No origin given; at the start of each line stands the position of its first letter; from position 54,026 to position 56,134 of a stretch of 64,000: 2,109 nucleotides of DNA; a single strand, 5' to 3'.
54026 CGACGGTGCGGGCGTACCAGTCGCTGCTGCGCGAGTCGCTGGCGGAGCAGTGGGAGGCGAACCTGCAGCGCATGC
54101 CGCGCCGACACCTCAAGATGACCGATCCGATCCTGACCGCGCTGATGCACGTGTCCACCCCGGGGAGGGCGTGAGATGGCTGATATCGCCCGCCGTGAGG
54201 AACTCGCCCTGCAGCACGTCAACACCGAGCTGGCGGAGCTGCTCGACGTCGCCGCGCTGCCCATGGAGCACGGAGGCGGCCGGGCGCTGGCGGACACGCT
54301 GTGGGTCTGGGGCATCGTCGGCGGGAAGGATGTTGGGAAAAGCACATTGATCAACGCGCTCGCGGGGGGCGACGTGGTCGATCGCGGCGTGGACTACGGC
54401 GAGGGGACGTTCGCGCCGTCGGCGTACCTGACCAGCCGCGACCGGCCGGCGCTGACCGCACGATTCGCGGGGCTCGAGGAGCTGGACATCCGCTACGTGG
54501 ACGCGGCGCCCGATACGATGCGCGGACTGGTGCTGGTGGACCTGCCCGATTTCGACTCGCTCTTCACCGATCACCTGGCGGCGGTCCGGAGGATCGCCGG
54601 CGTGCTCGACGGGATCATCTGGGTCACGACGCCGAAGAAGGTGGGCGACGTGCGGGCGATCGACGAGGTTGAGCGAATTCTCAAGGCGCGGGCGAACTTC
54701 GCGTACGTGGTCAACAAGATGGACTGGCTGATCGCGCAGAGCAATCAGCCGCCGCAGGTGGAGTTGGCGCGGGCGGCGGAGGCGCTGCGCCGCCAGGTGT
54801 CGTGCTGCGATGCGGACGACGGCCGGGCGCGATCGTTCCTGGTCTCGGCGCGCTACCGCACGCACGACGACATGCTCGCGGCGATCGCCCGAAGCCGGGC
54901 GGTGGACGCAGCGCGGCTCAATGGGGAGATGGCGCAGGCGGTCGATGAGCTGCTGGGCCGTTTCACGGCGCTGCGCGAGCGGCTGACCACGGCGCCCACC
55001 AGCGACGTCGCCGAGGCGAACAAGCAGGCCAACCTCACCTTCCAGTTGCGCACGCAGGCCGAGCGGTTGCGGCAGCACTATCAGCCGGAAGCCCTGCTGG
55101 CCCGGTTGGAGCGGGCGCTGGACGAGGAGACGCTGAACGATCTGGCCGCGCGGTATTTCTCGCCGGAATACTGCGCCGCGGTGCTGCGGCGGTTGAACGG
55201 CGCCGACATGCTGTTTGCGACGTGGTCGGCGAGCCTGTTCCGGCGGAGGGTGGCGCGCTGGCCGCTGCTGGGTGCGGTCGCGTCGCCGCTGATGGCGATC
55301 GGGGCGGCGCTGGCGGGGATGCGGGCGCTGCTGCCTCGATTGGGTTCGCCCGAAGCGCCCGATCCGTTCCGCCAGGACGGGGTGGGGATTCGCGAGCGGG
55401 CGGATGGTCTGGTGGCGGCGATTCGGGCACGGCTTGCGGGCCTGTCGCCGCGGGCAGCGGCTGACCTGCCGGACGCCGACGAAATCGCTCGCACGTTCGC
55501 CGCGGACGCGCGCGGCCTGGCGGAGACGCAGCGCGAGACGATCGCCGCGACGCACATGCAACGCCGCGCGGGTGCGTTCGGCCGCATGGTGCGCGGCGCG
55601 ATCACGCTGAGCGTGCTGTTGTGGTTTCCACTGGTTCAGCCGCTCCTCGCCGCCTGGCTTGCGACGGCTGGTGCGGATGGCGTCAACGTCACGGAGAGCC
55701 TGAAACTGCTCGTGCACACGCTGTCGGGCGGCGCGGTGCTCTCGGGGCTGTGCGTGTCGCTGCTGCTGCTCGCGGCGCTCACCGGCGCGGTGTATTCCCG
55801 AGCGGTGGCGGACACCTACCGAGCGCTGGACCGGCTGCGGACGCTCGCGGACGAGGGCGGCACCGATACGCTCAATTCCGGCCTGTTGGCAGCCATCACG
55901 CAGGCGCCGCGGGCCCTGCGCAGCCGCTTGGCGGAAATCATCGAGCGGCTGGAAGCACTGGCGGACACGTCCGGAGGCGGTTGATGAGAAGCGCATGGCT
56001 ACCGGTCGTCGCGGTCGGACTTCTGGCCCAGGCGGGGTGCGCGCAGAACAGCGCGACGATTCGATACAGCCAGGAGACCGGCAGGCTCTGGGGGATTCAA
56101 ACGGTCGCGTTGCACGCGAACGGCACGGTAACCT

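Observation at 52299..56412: Membrane-anchored tandem dynamin-like GTPase module with Gly-to-Asp G3 motif (DLPD), flanked by a mini-TM peptide and a lipoprotein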

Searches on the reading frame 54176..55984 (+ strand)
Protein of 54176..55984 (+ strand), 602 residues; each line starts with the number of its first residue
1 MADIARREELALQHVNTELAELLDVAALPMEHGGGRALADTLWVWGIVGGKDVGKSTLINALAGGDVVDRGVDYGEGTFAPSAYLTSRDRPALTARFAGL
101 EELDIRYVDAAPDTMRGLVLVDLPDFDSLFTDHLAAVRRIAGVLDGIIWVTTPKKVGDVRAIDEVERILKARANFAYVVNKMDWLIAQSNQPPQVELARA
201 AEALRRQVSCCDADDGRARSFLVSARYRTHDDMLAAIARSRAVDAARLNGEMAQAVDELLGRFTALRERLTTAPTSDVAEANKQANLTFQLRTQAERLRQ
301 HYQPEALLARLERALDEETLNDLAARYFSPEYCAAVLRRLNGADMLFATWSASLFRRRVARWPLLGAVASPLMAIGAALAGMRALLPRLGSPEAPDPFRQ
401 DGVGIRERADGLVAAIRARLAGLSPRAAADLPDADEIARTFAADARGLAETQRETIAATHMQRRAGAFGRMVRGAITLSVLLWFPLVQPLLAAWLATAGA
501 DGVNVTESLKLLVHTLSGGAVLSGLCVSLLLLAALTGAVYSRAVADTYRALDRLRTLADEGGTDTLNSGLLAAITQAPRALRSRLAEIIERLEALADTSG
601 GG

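Call 3: search_protein_families(library=pfam, proteins=[window:54176-55984:+], max_evalue=0.1)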
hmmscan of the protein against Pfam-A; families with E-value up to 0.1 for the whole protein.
window:54176-55984:+ (602 aa): 3 families
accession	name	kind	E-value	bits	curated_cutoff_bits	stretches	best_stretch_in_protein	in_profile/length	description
PF00350.29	Dynamin_N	-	0.00049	20.6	27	0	47-71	3-27/168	Dynamin family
PF01926.29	MMR_HSR1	-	0.00091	19.8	21.9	1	46-67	3-23/113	50S ribosome-binding GTPase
PF00009.33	GTP_EFTU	-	0.015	15.3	26.5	0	45-196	6-138/188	Elongation factor Tu GTP binding domain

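Call 4: search_protein_families(library=padloc, proteins=[window:54176-55984:+], max_evalue=0.1)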
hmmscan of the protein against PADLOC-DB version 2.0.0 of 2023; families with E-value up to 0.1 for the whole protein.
window:54176-55984:+ (602 aa): 0 families

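Call 5: search_protein_families(library=ncbifam, proteins=[window:54176-55984:+], max_evalue=0.1)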
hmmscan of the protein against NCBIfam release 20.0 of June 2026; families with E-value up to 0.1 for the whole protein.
window:54176-55984:+ (602 aa): 7 families
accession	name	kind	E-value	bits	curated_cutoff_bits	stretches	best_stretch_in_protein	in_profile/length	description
NF000908.1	PRK00089.1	equivalog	0.001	18.4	237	1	46-67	7-28/291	GTPase Era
TIGR00231.1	small_GTP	domain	0.0033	17.2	42.5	1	46-150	7-90/164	GTP-binding protein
NF003661.0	PRK05291.1-3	equivalog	0.016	14.5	380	1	12-67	186-241/448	tRNA uridine-5-carboxymethylaminomethyl(34) synthesis GTPase MnmE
TIGR03594.1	GTPase_EngA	equivalog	0.034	13.2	306.7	0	46-64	179-197/432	ribosome biogenesis GTPase Der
TIGR03597.1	GTPase_YqeH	equivalog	0.039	13.1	297.4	0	47-62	160-175/361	ribosome biogenesis GTPase YqeH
TIGR03940.1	PGA_PgaD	equivalog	0.075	13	31.45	0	417-465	87-135/141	poly-beta-1,6-N-acetyl-D-glucosamine biosynthesis protein PgaD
TIGR03596.1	GTPase_YlqF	equivalog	0.09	12.1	208.2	0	46-70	122-146/276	ribosome biogenesis GTPase YlqF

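Call 8: find_homologous_proteins(query=window:54176-55984:+)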
Query window:54176-55984:+ (602 aa): 150 proteins with E <= 0.001 among 8000 candidates; the best 120 are listed.
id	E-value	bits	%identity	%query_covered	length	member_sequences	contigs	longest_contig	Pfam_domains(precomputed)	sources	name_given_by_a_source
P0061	0.0e+0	1287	100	100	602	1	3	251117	-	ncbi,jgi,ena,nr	ncbi:MAG TPA: GTPase domain-containing protein [Phycisphaerae bacterium]|nr:GTPase domain-containing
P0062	0.0e+0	1042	82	100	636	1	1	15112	-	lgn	-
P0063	5.0e-245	833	65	99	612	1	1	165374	PF00350.30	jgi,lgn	-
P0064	1.9e-227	774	64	98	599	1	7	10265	-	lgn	-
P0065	9.7e-226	769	64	98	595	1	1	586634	-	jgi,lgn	-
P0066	4.3e-194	664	56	99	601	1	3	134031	PF00350.30,PF00009.34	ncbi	-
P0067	7.7e-192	657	56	100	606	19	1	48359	-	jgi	jgi:hypothetical protein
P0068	2.3e-182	626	53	98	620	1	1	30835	-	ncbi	-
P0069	1.7e-177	610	51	100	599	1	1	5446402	PF01926.30,PF00350.30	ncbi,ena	-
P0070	2.3e-170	586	51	99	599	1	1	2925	PF01926.30,PF00009.34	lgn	-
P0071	9.1e-170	584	50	99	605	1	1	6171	-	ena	-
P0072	1.5e-168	580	47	97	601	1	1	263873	-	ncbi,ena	-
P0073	1.7e-166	573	48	99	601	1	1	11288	PF01926.30,PF00350.30,PF00009.34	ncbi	-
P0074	3.6e-163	562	50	98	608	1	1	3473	PF00350.30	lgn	-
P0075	1.6e-162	560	49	98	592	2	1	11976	PF01926.30,PF00350.30,PF00009.34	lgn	-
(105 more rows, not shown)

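Call 20: search_solved_structures(query=A2, max_evalue=1)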
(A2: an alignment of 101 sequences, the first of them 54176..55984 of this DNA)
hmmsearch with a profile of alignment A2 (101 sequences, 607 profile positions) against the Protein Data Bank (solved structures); distinct sequences matched with E-value up to 1: 29.
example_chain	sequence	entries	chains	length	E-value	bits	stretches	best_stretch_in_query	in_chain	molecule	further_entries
9em9_A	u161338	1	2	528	0.0002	23.6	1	106-188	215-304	Slr0869 protein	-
7zw6_A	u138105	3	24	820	0.00031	23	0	107-187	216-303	Slr0869 protein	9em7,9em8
1puj_A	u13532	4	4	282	0.0013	20.9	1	47-81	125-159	conserved hypothetical protein ylqF | Ribosome biogenesis GTPase A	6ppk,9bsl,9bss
5dn8_A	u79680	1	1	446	0.0016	20.7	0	49-85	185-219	GTPase Der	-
2hjg_A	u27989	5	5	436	0.0066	18.6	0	47-73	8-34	GTP-binding protein engA | GTPase Der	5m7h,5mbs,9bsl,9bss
4dcs_A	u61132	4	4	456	0.0069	18.5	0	46-73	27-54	GTP-BINDING PROTEIN ENGA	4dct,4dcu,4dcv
6g14_B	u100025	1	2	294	0.0085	18.2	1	47-75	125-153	Ribosome biogenesis GTPase A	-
6g0z_B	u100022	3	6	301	0.0087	18.2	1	47-75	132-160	Ribosome biogenesis GTPase A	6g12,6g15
9bs0_W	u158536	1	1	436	0.0091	18.1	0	47-73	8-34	GTPase Der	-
1jal_A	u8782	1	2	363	0.015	17.4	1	45-67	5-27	YchF protein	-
8kie_y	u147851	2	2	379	0.016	17.4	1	45-67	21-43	Ribosome-binding ATPase YchF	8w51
1mky_A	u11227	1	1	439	0.04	16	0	37-65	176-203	Probable GTP-binding protein engA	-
6xrs_A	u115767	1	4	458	0.081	15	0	45-66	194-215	GTPase Der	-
3jct_s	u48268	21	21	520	0.09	14.8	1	15-63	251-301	Nuclear GTP-binding protein NUG1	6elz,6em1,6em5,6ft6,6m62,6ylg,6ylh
8esq_s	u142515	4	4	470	0.095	14.8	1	33-82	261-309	GTPase grn1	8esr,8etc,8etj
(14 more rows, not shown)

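Call 22: find_related_loci(query=A2, collection=genome_contigs, flank=10000)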
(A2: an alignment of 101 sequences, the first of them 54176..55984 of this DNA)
Query A2 (602 aa) in genome_contigs; peptide patterns used: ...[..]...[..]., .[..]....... (x = any residue, [..] = any of these).
221 stretches matched a pattern; 204 encode a relative of the query (tblastn E <= 1e-3); the best 80 are kept; 80 distinct loci.
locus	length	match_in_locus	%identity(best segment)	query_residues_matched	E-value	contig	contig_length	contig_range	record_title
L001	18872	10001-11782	53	6-596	0e+0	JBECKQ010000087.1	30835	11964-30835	MAG: Phycisphaerae bacterium isolate ETDI83 k127_4763387, whole genome shotgun sequence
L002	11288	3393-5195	48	1-597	4e-167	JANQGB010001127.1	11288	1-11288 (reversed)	MAG: Phycisphaerae bacterium isolate PL23b_bin.28 k99_924401, whole genome shotgun sequence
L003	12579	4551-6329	49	9-602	1e-163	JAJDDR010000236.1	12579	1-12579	MAG: Phycisphaerae bacterium isolate OFTM285 OFTM285_235, whole genome shotgun sequence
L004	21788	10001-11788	46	9-600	1e-163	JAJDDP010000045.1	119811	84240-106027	MAG: Phycisphaerae bacterium isolate OFTM209 OFTM209_44, whole genome shotgun sequence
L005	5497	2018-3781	47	9-596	1e-163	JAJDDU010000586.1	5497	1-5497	MAG: Phycisphaerae bacterium isolate OFTM5 OFTM5_585, whole genome shotgun sequence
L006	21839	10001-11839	47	1-596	3e-161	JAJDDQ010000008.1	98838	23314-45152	MAG: Phycisphaerae bacterium isolate OFTM258 OFTM258_7, whole genome shotgun sequence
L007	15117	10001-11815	47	4-602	3e-154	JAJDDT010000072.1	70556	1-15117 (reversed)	MAG: Phycisphaerae bacterium isolate OFTM371 OFTM371_71, whole genome shotgun sequence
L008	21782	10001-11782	45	9-598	8e-154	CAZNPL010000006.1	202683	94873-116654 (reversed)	MAG TPA_asm: uncultured Phycisphaeraceae bacterium isolate SRP141376_co2_188 genome assembly, contig: NODE_97_length_202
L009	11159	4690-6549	47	9-602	2e-153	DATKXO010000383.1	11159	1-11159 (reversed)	MAG TPA_asm: Phycisphaerae bacterium isolate SMAG_U14193 k141_4406126, whole genome shotgun sequence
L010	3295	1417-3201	47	9-597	3e-158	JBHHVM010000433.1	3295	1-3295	MAG: Phycisphaerae bacterium isolate S.4.sp2_bin.24 NODE_15869_length_3295_cov_4.837654, whole genome shotgun sequence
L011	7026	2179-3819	50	12-554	8e-149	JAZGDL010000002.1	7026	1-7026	MAG: Phycisphaerae bacterium isolate SCS3bin.42 SCS3bin.42_2, whole genome shotgun sequence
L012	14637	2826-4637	44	9-602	4e-147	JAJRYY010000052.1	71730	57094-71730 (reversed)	MAG: Planctomycetota bacterium isolate Dive96_bin4.107 k141_1166531, whole genome shotgun sequence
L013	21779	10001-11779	51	1-599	0e+0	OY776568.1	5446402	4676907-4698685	MAG: Phycisphaerae bacterium isolate 383648cc-b706-4f19-8acf-b8ba9176e0b9 genome assembly, chromosome: 1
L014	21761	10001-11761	47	7-590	3e-166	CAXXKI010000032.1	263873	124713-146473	MAG: Phycisphaerae bacterium isolate bd3be242-9aa2-4165-bc29-2748e4656e29 genome assembly, contig: contig_32, whole geno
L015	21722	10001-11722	47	26-601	4e-141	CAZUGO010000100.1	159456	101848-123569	MAG TPA_asm: uncultured Planctomycetales bacterium isolate binchicken_co31_282 genome assembly, contig: k141_598867, who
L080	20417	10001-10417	40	47-183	2e-15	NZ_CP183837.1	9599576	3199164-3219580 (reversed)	Streptomyces boninensis strain TBRC7755 chromosome, complete genome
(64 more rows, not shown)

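Call 26: find_encoding_contigs(protein=P0062, flank=6000, max_places=2)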
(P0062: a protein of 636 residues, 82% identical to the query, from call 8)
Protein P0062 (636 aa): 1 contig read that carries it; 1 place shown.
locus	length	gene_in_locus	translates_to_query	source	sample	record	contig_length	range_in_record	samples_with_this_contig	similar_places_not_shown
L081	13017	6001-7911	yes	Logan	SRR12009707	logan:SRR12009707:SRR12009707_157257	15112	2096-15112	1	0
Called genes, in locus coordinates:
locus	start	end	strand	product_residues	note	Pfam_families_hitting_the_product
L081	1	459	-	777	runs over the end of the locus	-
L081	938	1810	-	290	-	PF13469:Sulfotransfer_3, PF00685:Sulfotransfer_1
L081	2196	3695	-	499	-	-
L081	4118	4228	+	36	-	-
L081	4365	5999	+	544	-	PF00350:Dynamin_N (faint), PF01926:MMR_HSR1 (faint)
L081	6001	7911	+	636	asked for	-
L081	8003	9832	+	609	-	PF00404:Dockerin_1 (faint)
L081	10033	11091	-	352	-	PF01937:ARMT1-like_dom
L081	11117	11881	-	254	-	PF00702:Hydrolase, PF13419:HAD_2, PF13242:Hydrolase_like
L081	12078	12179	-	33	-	-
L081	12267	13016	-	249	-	?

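Call 27: predict_structure(alignment_id=A2)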
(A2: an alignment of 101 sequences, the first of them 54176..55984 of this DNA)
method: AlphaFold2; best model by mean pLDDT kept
length: 602 residues; sequences in the alignment: 101
mean_pLDDT: 90.9   pTM: 0.80
mean pLDDT of the five models: 90.9, 90.6, 89.5, 87.8, 87.1
residues with pLDDT >= 90: 430; 70-90: 148; 50-70: 20; < 50: 4
segments of 3 or more residues with pLDDT < 50: none
pLDDT, mean of each block of 10 residues (from residue 1): 85 97 94 91 94 94 90 67 97 94 94 94 84 87 94 89 83 94 95 96 93 88 96 96 89 96 95 84 93 95 97 97 98 96 90 92 87 86 71 80 97 97 90 98 97 94 86 93 91 83 75 82 92 93 95 94 94 97 97 85 44
secondary structure, 60 per line:
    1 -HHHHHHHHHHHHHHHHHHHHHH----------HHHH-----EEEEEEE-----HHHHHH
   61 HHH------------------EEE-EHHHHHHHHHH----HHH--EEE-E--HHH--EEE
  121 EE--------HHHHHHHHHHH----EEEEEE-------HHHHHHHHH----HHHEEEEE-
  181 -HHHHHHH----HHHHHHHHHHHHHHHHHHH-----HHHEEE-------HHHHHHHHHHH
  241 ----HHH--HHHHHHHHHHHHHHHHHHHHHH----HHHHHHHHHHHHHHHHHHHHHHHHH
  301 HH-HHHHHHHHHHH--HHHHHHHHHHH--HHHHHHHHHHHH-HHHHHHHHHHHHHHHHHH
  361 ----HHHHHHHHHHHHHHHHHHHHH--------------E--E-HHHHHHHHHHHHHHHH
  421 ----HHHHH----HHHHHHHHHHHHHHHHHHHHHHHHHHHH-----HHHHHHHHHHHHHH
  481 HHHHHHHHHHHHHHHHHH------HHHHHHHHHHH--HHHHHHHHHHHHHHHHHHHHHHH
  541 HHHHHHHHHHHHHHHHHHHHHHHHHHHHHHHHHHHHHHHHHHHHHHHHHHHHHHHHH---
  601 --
elements in order: H2-23 H34-37 E43-49 H55-63 E82-84 H87-96 E106-108 E118-122 H131-141 E146-151 H159-167 E175-179 H182-188 H193-211 E220-222 H230-240 H250-271 H276-302 H304-314 H317-327 H330-341 H343-360 H365-385 H405-420 H425-429 H434-461 H467-498 H505-515 H518-597

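Call 32: fold_search(model_id=the predicted structure, library=pdb)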
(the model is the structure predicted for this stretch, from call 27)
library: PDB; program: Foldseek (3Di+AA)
matches with E <= 10: 836; with E <= 0.001: 122
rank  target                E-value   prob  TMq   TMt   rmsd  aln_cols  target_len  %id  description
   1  2j68                  2.5e-09  1.00  0.27  0.24  43.3       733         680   14  Bacterial dynamin-like protein BDLP, GDP bound (released 2006-12-04)
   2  2j69_A                8.0e-09  1.00  0.28  0.25  46.3       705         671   14  Bacterial dynamin-like protein BDLP (released 2006-12-04)
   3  5oxf_A                9.0e-08  1.00  0.26  0.23  25.8       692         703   12  An oligomerised bacterial dynamin pair provides a mechanism for the long range sensing and tethering of membranes (released 2018-09-05)
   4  5owv_A                1.4e-07  1.00  0.26  0.22  26.2       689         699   12  An oligomerised bacterial dynamin pair provides a mechanism for the long-range sensing and tethering of membranes (released 2018-09-05)
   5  6jfm_B                4.0e-07  1.00  0.30  0.41  14.5       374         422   16  Mitofusin2 (MFN2)_T111D (released 2019-11-13)
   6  7zw6_A                5.1e-07  1.00  0.29  0.23  26.8       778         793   14  Oligomeric structure of SynDLP (released 2023-04-19)
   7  5yew_B                1.0e-06  1.00  0.35  0.51   8.8       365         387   16  Structural basis for GTP hydrolysis and conformational change of mitofusin 1 in mediating mitochondrial fusion (released 2018-01-31)
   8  6jfk                  1.1e-06  1.00  0.29  0.39  14.2       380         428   16  GDP bound Mitofusin2 (MFN2) (released 2019-11-13)
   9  5go4                  1.1e-06  1.00  0.28  0.39  14.4       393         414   14  Truncated mitofusin-1, nucleotide-free (released 2017-01-25)
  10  6j72                  1.1e-06  1.00  0.26  0.27  45.6       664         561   14  Crystal structure of IniA from Mycobacterium smegmatis with GTP bound (released 2019-09-11)
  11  4bej_B                1.3e-06  1.00  0.23  0.25  20.5       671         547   14  Nucleotide-free Dynamin 1-like protein (DNM1L, DRP1, DLP1) (released 2013-04-24)
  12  5yew_C                1.9e-06  1.00  0.35  0.52   8.7       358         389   14  Structural basis for GTP hydrolysis and conformational change of mitofusin 1 in mediating mitochondrial fusion (released 2018-01-31)
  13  6jfm_A                1.9e-06  1.00  0.29  0.39  13.7       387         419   14  Mitofusin2 (MFN2)_T111D (released 2019-11-13)
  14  6j73_B                1.9e-06  1.00  0.25  0.28  44.0       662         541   14  Crystal structure of IniA from Mycobacterium smegmatis (released 2019-09-11)
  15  5yew_A                2.2e-06  1.00  0.34  0.50   8.8       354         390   14  Structural basis for GTP hydrolysis and conformational change of mitofusin 1 in mediating mitochondrial fusion (released 2018-01-31)
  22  4aur                  3.6e-06  1.00  0.25  0.27  24.2       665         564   16  LeoA bacterial dynamin GTPase from ETEC (released 2013-08-28)
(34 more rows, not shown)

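Call 34: search_solved_structures(query=A2, max_evalue=0.001, show_alignments=2)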
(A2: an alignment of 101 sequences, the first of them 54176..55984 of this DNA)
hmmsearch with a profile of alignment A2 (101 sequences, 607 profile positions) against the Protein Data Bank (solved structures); distinct sequences matched with E-value up to 0.001: 2.
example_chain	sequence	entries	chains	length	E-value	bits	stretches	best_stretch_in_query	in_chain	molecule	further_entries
9em9_A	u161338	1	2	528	0.0002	23.6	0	106-188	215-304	Slr0869 protein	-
7zw6_A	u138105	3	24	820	0.00031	23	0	107-187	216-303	Slr0869 protein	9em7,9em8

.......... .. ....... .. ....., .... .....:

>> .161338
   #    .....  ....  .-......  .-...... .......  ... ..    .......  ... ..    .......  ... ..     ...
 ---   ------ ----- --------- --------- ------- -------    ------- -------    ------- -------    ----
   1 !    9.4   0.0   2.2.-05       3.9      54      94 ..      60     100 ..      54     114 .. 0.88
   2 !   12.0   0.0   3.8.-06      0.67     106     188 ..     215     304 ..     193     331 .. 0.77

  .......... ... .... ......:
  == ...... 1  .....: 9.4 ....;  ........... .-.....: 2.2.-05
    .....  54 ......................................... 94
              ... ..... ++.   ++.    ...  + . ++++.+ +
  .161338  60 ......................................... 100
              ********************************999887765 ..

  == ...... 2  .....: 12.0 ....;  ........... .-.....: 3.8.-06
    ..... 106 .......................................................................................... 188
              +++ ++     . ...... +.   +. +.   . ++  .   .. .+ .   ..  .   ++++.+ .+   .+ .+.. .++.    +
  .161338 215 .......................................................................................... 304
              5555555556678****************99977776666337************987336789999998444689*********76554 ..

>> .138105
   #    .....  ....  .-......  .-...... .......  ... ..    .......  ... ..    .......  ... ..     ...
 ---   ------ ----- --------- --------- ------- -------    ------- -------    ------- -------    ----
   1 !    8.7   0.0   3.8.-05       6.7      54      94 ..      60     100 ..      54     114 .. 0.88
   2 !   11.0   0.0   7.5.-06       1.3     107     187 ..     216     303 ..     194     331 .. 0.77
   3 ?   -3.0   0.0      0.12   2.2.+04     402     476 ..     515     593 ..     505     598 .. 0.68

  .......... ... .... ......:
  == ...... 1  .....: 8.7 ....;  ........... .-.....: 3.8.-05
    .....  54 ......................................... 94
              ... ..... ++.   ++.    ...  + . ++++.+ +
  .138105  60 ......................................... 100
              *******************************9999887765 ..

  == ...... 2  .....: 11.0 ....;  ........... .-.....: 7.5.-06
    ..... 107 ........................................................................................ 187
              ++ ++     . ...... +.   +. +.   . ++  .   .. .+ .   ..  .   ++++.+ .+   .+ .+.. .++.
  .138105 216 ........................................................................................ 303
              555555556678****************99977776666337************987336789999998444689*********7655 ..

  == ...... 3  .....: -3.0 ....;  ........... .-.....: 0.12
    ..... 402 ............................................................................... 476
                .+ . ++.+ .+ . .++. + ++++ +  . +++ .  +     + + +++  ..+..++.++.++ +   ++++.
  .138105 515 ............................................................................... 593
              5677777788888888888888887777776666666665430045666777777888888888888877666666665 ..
